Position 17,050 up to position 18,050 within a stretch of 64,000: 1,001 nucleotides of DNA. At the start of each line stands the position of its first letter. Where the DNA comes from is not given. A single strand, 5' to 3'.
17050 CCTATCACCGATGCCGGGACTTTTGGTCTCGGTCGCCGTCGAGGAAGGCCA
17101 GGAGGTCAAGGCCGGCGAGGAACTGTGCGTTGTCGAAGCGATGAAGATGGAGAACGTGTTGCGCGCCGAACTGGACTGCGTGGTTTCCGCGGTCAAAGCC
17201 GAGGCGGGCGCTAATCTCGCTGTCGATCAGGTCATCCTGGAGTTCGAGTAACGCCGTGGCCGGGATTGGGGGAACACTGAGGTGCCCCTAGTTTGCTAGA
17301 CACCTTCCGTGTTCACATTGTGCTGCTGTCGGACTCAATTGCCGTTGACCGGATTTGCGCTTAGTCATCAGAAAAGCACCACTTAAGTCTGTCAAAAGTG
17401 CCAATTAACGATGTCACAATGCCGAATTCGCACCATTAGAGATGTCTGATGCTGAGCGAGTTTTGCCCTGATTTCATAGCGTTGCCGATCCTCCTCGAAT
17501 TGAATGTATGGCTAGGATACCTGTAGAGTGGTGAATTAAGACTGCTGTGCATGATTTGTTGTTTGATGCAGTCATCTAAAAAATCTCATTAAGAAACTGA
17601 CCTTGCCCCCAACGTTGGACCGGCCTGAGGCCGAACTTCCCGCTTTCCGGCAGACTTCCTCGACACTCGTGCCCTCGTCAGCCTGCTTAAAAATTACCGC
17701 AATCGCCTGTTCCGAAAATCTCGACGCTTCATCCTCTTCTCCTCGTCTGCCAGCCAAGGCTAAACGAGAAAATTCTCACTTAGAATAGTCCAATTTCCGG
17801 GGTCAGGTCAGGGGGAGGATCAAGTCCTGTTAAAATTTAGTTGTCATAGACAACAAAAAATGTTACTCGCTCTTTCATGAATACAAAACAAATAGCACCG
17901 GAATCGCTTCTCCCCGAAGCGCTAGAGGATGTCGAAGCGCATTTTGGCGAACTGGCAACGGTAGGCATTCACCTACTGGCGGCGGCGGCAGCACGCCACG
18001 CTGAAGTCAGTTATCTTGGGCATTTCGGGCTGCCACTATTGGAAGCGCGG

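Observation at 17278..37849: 20.6-kb catabolic island enclosed by the two inverted termini of one broken IS3-family element, with a second IS nested at both inner edges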

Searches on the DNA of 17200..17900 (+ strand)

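Call 12: search_dna_similar(query=window:17278-17830:+, collection=plasmids, mode=distant, max_rows=25)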
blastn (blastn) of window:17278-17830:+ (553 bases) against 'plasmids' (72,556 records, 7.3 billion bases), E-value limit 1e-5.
Records with a match: 8; places in all: 9; records where one place covers at least 80% of the query: 0.
Best place of each record, by identity: 60-80% 8.
By first word of the organism name: Rhizobium 6; Agrobacterium 1; Roseivivax 1.
By predicted mobility (MOB-suite, as given by PLSDB): conjugative 5; non-mobilizable 2; mobilizable 1.
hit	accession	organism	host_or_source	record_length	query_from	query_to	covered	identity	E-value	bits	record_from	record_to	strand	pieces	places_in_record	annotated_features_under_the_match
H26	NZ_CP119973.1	Agrobacterium leguminum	pure culture,soil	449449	356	542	34%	69.4%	5e-7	63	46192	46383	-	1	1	none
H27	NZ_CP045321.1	Roseivivax sp. THAF197b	pure culture,Surface of a polyethylene ...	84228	353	484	24%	71.3%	2e-7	65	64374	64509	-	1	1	none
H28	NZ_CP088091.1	Rhizobium laguerreae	cell culture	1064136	354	482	23%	70.8%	2e-6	61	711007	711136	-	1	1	none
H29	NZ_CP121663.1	Rhizobium sp. CB3090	Gliricidia sp.,cell culture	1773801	354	474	22%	73.8%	3e-10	73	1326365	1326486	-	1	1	record has no annotation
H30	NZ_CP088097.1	Rhizobium sp. SU303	cell culture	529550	354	474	22%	71.3%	7e-6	60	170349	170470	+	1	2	IS3 family transposase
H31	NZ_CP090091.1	Rhizobium leguminosarum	Galega,Cell culture,Plant nodule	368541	354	474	22%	71.3%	7e-6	60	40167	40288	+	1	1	none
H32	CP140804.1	Rhizobium johnstonii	Trifolium pratense,whole organism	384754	354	474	22%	71.3%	7e-6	60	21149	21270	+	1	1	none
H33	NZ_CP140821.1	Rhizobium johnstonii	Trifolium pratense,whole organism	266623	354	474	22%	71.3%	7e-6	60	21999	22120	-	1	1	IS3 family transposase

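Call 50: get_annotated_region(hit=H26, flank=1800)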
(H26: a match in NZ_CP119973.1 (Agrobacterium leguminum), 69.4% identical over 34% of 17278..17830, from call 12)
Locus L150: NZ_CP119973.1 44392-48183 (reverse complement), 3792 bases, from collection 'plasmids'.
description: Agrobacterium leguminum strain AT13 plasmid p1, complete sequence
organism: Agrobacterium leguminum (NCBI taxid 2792015)
taxonomy: Bacteria; Pseudomonadota; Alphaproteobacteria; Hyphomicrobiales; Rhizobiaceae; Agrobacterium; Agrobacterium leguminum
host: -; source: pure culture,soil; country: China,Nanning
typing (MOB-suite, as given by PLSDB): non-mobilizable; mating-pair formation MPF_T
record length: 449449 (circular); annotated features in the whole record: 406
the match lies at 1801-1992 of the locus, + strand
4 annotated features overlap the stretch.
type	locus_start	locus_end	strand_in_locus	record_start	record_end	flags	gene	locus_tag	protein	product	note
CDS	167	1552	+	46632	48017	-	-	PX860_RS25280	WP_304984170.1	MFS transporter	GO:0055085 - transmembrane transport [Evidence IEA]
CDS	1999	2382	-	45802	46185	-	-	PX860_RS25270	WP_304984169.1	hypothetical protein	-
CDS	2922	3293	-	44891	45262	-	-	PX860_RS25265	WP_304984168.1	hypothetical protein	-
CDS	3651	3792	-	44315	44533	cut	-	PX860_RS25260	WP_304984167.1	hypothetical protein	-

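Call 52: get_annotated_region(hit=H30, flank=1800)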
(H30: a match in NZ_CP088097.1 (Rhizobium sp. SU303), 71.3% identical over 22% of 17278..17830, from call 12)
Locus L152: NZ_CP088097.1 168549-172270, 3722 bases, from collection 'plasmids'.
description: Rhizobium sp. SU303 plasmid pSU303_2, complete sequence
organism: Rhizobium sp. SU303 (NCBI taxid 3138065)
taxonomy: Bacteria; Pseudomonadota; Alphaproteobacteria; Hyphomicrobiales; Rhizobiaceae; Rhizobium; Rhizobium sp. SU303
host: -; source: cell culture; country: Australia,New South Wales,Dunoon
typing (MOB-suite, as given by PLSDB): mobilizable; relaxase MOBQ
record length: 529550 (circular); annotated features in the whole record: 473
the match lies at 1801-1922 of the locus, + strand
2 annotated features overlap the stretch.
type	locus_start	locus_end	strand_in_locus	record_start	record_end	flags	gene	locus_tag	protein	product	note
CDS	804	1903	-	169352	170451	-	-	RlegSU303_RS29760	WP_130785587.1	IS3 family transposase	-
CDS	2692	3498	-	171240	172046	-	-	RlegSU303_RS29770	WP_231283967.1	hypothetical protein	-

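Call 54: search_rna_families(source=window, start=17200, end=17900, threshold=evalue, max_evalue=1)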
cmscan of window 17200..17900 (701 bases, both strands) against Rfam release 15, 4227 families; matches with E-value up to 1: 0.
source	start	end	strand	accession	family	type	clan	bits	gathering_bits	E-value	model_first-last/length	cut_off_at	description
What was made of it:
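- Tried and rejected: Rfam on 17200-17900 gave no match, so the filler is not, for example, a group II intron fragment (call 54).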

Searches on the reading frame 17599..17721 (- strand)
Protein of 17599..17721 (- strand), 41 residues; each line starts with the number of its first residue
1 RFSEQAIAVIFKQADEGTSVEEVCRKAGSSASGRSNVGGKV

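Call 81: search_protein_families(library=pfam, proteins=[window:17599-17721:-], max_evalue=0.1)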
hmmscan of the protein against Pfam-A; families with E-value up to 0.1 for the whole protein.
seq(41 aa): 1 family
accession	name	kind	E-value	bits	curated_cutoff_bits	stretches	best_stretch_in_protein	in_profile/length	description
PF01527.26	HTH_Tnp_1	-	7.1e-05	23.4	24.1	1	1-30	6-36/75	Transposase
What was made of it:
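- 17598..17810 (-): IS-C miniature: an internal-deletion derivative of a third IS3-family element. It has a 31-nt IRR end fused to a frameshifted orfA N-terminus, the 5' UTR and the IRL. Peptide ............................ hits HTH_Tnp_1 at E=7e-5 (call 81).
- On IS3 family (IS-C miniature): The HTH_Tnp_1 hit scores 23.4 bits against a cutoff of 24.1 (call 81).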
